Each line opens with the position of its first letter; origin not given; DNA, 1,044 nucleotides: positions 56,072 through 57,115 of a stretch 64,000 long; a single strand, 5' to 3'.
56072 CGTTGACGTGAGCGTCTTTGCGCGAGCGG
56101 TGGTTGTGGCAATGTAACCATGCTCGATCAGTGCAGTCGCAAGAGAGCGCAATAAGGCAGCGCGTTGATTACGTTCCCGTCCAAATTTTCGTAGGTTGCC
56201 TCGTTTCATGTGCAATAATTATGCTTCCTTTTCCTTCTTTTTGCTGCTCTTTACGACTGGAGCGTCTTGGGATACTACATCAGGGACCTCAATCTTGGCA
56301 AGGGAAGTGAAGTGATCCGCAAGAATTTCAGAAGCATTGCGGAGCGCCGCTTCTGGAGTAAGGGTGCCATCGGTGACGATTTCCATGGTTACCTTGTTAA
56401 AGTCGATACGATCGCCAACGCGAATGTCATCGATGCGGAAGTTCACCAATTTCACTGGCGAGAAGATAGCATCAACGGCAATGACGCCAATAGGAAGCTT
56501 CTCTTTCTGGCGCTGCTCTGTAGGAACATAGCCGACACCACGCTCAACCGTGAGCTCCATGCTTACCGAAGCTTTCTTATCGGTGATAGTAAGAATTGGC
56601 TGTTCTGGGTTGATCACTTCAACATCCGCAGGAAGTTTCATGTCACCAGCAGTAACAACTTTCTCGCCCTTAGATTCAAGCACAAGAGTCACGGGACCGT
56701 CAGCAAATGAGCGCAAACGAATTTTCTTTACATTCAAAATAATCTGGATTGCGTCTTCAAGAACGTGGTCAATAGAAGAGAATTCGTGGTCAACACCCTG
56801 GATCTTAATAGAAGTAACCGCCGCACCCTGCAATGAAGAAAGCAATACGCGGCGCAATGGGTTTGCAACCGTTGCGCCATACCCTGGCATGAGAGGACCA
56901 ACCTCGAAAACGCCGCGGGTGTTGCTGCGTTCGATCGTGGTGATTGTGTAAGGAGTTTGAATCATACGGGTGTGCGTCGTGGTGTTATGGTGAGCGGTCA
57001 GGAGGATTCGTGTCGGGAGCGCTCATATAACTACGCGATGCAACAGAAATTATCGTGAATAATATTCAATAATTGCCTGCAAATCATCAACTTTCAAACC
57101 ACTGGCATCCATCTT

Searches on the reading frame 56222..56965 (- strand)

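Call 74: search_protein_families(library=pfam, proteins=[window:56222-56965:-], max_evalue=0.0001)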
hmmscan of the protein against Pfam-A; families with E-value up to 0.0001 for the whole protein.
window:56222-56965:- (248 aa): 2 families
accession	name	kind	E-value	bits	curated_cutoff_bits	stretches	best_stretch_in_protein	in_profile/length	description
PF01000.31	RNA_pol_A_bac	-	2.9e-31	108.6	33.9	1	53-169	1-119/119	RNA polymerase Rpb3/RpoA insert domain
PF01193.29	RNA_pol_L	-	8.2e-19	67.6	24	1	24-219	2-74/74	RNA polymerase Rpb3/Rpb11 dimerisation domain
